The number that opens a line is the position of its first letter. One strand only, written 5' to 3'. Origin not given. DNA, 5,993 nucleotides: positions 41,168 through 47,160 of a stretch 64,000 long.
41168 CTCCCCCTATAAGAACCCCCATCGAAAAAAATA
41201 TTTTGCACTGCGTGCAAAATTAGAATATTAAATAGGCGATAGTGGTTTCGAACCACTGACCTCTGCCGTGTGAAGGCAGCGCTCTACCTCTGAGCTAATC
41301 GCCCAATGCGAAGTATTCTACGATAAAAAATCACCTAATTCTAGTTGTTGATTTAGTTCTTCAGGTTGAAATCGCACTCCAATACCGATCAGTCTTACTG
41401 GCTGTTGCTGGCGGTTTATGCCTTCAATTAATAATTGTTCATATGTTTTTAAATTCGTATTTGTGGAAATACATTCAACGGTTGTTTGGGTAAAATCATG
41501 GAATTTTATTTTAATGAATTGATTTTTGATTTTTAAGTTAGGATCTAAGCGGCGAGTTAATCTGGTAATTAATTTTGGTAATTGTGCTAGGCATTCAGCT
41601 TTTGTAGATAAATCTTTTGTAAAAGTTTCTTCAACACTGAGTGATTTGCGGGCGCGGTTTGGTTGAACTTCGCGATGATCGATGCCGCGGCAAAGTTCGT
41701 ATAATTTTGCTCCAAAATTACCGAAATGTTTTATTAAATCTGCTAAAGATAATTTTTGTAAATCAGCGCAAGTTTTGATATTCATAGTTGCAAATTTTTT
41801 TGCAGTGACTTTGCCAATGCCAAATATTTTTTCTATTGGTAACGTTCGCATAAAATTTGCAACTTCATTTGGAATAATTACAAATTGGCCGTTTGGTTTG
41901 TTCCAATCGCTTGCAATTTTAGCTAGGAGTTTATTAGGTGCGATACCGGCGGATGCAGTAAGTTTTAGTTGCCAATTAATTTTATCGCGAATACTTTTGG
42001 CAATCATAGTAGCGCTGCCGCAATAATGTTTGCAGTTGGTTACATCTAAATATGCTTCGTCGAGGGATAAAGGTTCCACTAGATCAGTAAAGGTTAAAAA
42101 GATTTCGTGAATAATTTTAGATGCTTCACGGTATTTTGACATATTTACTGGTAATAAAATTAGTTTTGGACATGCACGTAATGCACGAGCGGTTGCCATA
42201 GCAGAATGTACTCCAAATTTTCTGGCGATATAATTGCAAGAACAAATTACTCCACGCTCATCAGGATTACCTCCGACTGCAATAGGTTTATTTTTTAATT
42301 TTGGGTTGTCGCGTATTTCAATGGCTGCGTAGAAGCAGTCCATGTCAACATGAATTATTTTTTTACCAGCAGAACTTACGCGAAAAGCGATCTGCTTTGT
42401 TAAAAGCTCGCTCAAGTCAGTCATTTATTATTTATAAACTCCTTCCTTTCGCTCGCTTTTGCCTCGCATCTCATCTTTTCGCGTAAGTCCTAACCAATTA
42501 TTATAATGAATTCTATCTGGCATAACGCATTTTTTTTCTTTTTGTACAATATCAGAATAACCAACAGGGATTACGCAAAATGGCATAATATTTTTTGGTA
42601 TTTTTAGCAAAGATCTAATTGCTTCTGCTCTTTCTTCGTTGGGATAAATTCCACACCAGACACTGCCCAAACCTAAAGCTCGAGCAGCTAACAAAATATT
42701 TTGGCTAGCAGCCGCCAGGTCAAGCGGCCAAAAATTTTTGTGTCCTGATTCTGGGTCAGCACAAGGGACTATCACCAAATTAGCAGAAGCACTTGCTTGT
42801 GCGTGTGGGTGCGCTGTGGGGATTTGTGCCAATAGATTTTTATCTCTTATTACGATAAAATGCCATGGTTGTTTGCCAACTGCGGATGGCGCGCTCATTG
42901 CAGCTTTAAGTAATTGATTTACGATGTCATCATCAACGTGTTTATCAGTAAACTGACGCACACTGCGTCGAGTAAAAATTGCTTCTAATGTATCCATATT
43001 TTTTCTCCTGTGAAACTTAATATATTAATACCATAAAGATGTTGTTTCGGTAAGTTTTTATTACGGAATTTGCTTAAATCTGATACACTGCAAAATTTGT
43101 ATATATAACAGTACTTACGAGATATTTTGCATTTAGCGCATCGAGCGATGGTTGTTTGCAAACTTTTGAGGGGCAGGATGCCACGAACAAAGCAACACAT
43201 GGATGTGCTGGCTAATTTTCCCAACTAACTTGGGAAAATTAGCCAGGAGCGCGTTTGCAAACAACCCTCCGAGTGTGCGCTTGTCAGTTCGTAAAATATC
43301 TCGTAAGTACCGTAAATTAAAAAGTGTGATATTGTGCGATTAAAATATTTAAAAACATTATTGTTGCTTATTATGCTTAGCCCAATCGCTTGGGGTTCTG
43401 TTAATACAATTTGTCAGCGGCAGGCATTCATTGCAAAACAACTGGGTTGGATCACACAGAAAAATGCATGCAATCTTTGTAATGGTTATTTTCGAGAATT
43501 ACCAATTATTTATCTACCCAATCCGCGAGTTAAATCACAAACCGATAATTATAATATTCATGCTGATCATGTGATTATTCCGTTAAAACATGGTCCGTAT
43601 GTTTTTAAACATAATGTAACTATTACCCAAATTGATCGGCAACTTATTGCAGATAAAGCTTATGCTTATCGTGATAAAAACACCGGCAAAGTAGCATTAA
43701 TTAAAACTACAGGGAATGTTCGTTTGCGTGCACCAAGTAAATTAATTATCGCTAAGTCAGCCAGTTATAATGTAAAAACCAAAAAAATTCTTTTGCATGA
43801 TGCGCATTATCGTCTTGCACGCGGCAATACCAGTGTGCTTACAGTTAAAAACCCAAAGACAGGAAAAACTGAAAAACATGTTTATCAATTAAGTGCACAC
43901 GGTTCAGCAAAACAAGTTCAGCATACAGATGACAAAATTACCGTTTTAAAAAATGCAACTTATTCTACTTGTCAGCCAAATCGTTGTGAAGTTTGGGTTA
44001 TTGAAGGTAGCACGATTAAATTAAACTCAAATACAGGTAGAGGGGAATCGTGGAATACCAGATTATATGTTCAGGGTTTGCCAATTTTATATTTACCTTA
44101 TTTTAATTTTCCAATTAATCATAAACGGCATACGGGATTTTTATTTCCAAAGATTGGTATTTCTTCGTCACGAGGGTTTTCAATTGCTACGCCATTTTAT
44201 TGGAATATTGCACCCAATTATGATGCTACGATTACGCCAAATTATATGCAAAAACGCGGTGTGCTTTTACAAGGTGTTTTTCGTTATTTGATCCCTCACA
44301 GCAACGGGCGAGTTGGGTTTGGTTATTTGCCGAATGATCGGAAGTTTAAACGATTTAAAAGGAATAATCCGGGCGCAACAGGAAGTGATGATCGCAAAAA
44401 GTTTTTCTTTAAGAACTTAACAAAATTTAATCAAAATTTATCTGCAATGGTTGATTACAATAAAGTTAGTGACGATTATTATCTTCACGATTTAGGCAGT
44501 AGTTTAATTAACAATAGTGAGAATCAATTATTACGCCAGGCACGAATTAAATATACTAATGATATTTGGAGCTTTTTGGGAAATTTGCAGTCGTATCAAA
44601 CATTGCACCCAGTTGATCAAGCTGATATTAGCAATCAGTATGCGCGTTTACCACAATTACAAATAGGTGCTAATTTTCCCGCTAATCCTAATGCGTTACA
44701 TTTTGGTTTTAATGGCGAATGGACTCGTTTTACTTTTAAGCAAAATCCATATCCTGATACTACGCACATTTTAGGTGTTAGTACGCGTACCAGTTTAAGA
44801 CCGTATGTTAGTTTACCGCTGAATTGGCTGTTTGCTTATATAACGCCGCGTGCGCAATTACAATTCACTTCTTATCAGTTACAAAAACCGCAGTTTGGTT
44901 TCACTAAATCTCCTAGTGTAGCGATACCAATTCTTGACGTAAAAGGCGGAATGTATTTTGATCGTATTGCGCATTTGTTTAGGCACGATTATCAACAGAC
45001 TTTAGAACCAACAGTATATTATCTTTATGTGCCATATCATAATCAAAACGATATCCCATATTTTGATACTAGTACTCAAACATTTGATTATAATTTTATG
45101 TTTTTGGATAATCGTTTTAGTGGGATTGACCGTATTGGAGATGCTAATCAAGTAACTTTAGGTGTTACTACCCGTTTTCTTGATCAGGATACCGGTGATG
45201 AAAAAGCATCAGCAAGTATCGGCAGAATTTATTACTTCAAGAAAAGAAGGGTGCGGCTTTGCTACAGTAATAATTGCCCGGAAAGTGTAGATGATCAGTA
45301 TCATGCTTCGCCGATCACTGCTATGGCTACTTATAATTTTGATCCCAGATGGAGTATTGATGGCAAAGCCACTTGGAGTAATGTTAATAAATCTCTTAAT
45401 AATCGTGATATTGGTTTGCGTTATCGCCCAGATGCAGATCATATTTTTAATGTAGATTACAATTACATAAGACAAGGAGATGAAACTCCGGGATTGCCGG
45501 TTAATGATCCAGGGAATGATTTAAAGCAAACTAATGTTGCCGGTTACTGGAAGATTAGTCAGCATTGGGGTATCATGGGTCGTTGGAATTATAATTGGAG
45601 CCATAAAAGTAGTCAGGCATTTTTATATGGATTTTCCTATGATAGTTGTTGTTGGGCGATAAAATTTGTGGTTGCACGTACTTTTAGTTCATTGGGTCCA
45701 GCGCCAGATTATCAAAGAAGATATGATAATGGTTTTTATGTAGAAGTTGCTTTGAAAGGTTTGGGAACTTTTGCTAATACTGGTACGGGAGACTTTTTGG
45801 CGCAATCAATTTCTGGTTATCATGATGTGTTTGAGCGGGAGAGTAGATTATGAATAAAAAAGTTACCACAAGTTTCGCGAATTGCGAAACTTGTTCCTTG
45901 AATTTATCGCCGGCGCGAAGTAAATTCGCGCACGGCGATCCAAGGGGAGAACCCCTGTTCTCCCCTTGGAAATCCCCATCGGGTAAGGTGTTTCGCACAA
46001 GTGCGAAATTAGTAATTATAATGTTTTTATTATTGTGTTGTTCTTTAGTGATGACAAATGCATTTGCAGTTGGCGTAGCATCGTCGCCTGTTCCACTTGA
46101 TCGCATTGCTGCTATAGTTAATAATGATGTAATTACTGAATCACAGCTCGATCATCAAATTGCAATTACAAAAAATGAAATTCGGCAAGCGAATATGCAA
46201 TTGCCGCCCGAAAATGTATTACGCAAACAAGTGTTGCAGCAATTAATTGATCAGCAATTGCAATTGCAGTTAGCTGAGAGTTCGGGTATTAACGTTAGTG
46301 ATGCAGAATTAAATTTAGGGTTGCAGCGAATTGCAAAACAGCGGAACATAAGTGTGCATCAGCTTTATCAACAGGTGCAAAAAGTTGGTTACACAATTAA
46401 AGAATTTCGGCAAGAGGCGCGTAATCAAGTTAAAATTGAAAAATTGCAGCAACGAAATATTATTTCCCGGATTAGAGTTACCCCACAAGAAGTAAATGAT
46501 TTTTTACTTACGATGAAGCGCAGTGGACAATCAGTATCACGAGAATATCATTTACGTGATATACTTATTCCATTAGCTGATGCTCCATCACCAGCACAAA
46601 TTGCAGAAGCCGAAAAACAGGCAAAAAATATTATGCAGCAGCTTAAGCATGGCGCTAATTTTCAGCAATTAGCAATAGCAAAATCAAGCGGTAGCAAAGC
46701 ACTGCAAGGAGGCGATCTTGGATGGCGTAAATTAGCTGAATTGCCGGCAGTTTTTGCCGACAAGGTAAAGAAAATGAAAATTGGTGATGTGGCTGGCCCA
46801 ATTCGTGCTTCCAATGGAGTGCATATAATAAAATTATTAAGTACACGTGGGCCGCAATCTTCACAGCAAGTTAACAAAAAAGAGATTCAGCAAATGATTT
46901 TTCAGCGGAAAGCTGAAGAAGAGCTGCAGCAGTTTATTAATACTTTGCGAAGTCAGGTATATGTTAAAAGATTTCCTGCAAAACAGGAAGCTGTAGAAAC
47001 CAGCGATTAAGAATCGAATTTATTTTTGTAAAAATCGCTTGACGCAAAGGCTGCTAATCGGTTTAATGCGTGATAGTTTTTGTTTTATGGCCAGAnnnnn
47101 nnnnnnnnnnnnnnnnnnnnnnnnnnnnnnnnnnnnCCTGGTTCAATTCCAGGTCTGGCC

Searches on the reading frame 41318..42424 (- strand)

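Call 22: search_protein_families(library=pfam, proteins=[window:41318-42424:-], max_evalue=0.001)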
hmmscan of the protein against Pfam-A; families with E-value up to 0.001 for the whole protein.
window:41318-42424:- (368 aa): 6 families
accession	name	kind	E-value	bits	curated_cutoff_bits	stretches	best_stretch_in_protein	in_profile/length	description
PF00817.25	IMS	-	2.8e-51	173.7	23.2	1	26-173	1-148/148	impB/mucB/samB family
PF21999.2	IMS_HHH_1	-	3e-14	53.6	27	1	202-249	5-53/53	DNA polymerase-iota, thumb domain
PF11799.13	IMS_C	-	6.3e-11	43.1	20.7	1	259-362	1-108/109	impB/mucB/samB family C-terminal domain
PF11798.14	IMS_HHH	-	2.8e-08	34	24.4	1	185-216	1-32/32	IMS family HHH motif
PF21704.3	POLH-Rev1_HhH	-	8.6e-07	29.5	27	1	195-248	1-56/56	DNApol eta/Rev1, HhH motif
PF10391.15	DNA_pol_lambd_f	-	0.0001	22.5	29.8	1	199-233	5-39/51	Fingers domain of DNA polymerase lambda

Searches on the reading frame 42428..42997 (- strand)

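Call 22: search_protein_families(library=pfam, proteins=[window:42428-42997:-], max_evalue=0.001)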
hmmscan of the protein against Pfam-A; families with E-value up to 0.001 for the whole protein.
window:42428-42997:- (189 aa): 2 families
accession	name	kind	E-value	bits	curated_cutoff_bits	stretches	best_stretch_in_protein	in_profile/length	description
PF00881.29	Nitroreductase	-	1.4e-27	97.4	23.5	2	8-59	2-53/167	Nitroreductase family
PF14512.11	TM1586_NiRdase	-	2e-14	54.2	27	1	26-57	160-191/215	Putative TM nitroreductase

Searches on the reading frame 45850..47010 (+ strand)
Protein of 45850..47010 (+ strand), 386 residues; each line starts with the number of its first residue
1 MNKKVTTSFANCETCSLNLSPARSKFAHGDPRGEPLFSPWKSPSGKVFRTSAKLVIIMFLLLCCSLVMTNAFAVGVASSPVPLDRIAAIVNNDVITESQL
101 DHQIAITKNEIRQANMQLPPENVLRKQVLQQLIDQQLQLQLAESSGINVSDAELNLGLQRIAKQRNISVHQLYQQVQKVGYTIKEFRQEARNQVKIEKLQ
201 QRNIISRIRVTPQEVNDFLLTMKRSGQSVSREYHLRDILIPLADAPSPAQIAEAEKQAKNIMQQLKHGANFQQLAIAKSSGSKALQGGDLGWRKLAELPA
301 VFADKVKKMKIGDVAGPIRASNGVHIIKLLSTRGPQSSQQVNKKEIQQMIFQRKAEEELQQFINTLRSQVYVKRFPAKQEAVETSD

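Call 13: find_encoding_contigs(protein=window:45850-47010:+, flank=10000, max_places=10)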
Protein window:45850-47010:+ (386 aa): no gene with exactly this product is on record in the collection.

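Call 17: find_related_loci(query=window:46021-47010:+, collection=genome_contigs, flank=10000)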
Query window:46021-47010:+ (329 aa) in genome_contigs; peptide patterns used: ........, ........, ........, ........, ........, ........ (x = any residue, [..] = any of these).
110 stretches matched a pattern; 3 encode a relative of the query (tblastn E <= 1e-3); 3 distinct loci.
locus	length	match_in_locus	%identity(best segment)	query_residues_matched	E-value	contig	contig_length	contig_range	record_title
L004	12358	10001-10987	87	1-329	0e+0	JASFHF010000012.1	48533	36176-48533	MAG: Gammaproteobacteria bacterium isolate D0608M12metaG_Bin_574 D0608M12metaG_FD_scaffold_34_c1, whole genome shotgun s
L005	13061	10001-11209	44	21-315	2e-75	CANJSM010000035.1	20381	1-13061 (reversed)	MAG: Legionellaceae bacterium isolate RH-23may17-664 genome assembly, contig: RH-23may17-C19308, whole genome shotgun se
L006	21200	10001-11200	33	26-315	3e-49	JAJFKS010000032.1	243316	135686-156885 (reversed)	MAG: Woeseiaceae bacterium isolate OFTM327 OFTM327_31, whole genome shotgun sequence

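Call 49: search_protein_families(library=ncbifam, proteins=[L004:11475-12218:+], max_evalue=0.001)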
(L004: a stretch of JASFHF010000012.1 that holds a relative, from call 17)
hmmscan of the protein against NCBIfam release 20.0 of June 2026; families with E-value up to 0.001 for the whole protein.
L004:11475-12218:+ (247 aa): 1 family
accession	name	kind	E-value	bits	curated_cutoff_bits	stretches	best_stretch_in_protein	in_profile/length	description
TIGR04255.1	sporadTIGR04255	subfamily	3.3e-27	95.9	30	1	7-246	2-252/252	TIGR04255 family protein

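Call 50: search_protein_families(library=pfam, proteins=[L004:11475-12218:+], max_evalue=0.001)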
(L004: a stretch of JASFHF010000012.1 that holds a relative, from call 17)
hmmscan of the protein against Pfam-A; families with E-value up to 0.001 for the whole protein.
L004:11475-12218:+ (247 aa): 1 family
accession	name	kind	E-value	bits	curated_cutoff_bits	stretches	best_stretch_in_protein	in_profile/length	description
PF02431.20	Chalcone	-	0.00085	19.2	27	0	121-173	37-89/203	Chalcone-flavanone isomerase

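Call 53: search_protein_families(library=padloc, proteins=[L004:11475-12218:+], max_evalue=0.001)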
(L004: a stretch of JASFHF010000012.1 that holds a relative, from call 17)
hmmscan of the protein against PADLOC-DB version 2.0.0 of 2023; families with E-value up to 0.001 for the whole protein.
L004:11475-12218:+ (247 aa): 0 families

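Call 71: find_related_loci(query=A5, collection=viral_contigs, flank=3000)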
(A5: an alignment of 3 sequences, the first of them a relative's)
Query A5 (243 aa) in viral_contigs; peptide patterns used: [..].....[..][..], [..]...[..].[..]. (x = any residue, [..] = any of these).
63 stretches matched a pattern, but none encodes a relative of the query by tblastn (E <= 1e-3).

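Call 72: find_homologous_proteins(query=L004:11487-12218:+, max_evalue=1e-10)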
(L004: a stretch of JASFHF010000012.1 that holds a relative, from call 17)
Query L004:11487-12218:+ (243 aa): 11 proteins with E <= 1e-10 among 258 candidates.
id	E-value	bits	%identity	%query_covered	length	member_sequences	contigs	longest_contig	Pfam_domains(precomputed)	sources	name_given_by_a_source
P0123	2.1e-155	533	100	100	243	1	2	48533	-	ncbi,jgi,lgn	ncbi:MAG: TIGR04255 family protein [Gammaproteobacteria bacterium]|jgi:uncharacterized protein (TIGR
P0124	4.8e-101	355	69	99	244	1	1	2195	-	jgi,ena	-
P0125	5.3e-64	234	51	98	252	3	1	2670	-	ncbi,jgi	jgi:uncharacterized protein (TIGR04255 family)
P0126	1.1e-61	227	50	100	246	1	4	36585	-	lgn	-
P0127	1.3e-51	194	44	95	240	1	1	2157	-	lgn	-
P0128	3.4e-51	192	43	95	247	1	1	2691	-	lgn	-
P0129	9.9e-50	187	41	99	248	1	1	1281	-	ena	-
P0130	6.9e-49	185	40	95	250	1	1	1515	-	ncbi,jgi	jgi:uncharacterized protein (TIGR04255 family)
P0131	1.0e-48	184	40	95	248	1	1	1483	-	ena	-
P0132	3.2e-48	182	42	95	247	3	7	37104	-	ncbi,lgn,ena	-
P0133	7.3e-18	83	30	99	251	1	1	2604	-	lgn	-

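Call 74: find_encoding_contigs(protein=P0126, flank=10000, max_places=4)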
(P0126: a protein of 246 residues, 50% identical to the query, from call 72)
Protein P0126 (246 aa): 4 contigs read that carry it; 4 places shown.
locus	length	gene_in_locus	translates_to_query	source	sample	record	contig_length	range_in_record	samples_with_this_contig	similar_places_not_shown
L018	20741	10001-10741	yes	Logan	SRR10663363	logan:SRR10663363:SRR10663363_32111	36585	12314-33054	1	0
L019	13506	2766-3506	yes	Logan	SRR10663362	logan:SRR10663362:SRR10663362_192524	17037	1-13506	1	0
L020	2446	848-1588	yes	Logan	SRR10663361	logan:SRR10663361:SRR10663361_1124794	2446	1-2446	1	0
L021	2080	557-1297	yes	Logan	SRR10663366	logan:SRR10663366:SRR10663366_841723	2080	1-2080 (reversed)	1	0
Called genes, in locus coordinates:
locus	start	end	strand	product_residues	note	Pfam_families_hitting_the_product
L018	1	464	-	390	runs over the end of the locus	PF13173:AAA_14, PF13635:DUF4143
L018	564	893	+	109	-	-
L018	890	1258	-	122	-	PF00903:Glyoxalase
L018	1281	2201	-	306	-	PF03279:Lip_A_acyltrans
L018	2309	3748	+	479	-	PF00294:PfkB, PF01256:Carb_kinase (faint), PF08543:Phos_pyr_kin, PF01467:CTP_transf_like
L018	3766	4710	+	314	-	PF01073:3Beta_HSD, PF01370:Epimerase, PF02719:Polysacc_synt_2 (faint), PF04321:RmlD_sub_bind (weak), PF07993:NAD_binding_4 (faint), PF16363:GDP_Man_Dehyd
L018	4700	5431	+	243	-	-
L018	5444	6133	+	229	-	-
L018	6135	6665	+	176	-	PF21711:DCTN5 (faint), PF25084:LbH_EIF2B (weak), PF00132:Hexapep (weak)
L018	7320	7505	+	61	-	-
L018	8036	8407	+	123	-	PF12680:SnoaL_2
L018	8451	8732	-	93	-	PF05016:ParE_toxin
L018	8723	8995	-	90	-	PF01402:RHH_1 (weak), PF27535:RelB3_C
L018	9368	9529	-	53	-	-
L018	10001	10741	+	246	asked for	-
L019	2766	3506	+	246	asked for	-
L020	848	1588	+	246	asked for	-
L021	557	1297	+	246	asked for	-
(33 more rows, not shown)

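Call 75: find_encoding_contigs(protein=P0132, flank=10000, max_places=6)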
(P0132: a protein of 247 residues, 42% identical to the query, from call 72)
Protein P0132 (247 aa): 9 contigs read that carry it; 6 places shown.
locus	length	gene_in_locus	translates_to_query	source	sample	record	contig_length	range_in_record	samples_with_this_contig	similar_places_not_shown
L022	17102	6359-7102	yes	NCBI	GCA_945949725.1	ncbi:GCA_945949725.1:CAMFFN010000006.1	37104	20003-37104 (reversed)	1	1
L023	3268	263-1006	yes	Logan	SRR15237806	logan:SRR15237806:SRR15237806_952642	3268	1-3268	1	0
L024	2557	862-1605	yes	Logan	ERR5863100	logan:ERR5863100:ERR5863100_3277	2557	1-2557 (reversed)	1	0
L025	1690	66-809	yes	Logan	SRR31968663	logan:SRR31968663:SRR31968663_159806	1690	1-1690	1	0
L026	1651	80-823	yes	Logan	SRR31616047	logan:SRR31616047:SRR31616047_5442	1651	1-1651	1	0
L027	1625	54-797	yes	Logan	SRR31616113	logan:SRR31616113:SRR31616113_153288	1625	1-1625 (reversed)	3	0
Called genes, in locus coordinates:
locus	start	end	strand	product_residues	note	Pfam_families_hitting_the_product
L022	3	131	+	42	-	?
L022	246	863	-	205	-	PF13657:Couple_hipA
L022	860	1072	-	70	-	PF13744:HTH_37 (weak), PF01381:HTH_3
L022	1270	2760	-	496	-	PF00478:IMPDH, PF03060:NMO (faint), PF00571:CBS, PF01070:FMN_dh (weak)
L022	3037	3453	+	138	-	PF01475:FUR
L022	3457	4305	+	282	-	-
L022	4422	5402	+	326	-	PF01636:APH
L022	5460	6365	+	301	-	PF12760:Zn_ribbon_IS1595, PF12762:DDE_Tnp_IS1595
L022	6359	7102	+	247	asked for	-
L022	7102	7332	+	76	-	-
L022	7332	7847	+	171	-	-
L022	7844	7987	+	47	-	-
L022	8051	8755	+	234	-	PF02578:Cu-oxidase_4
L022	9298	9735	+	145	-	PF03100:CcmE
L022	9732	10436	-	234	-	PF01553:Acyltransferase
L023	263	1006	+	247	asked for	-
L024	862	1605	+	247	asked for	-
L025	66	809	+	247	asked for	-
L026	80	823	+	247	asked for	-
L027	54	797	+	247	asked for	-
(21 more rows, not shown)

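Call 100: find_encoding_contigs(protein=window:46021-47010:+, flank=10000, max_places=10)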
Protein window:46021-47010:+ (329 aa): 1 contig read that carries it; 1 place shown.
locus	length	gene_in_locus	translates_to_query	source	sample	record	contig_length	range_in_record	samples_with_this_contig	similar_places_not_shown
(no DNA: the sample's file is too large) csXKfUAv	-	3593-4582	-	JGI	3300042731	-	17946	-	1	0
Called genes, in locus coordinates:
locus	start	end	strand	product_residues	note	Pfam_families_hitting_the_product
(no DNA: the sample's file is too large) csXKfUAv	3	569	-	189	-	PF14512:TM1586_NiRdase (faint), PF00881:Nitroreductase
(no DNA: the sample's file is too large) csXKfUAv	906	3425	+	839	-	PF03968:LptD_N, PF04453:LptD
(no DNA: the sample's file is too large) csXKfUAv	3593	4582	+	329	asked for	PF13623:SurA_N_2, PF13624:SurA_N_3, PF09312:SurA_N, PF13616:Rotamase_3, PF00639:Rotamase, PF13145:Rotamase_2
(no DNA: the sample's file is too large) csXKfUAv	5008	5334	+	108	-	-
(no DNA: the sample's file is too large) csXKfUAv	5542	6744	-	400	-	-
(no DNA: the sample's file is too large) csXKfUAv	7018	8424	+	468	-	PF07690:MFS_1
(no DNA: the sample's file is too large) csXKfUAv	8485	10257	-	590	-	-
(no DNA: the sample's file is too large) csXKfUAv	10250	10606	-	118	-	-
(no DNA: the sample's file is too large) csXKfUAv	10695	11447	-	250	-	PF19798:Sulfotransfer_5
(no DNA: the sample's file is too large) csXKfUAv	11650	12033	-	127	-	-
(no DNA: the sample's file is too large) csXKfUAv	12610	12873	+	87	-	-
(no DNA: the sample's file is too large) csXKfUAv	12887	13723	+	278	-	PF01609:DDE_Tnp_1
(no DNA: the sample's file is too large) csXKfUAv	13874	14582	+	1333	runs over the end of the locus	PF13637:Ank_4 (faint), PF00023:Ank (faint), PF13606:Ank_3 (faint), PF12796:Ank_2, PF13857:Ank_5 (faint)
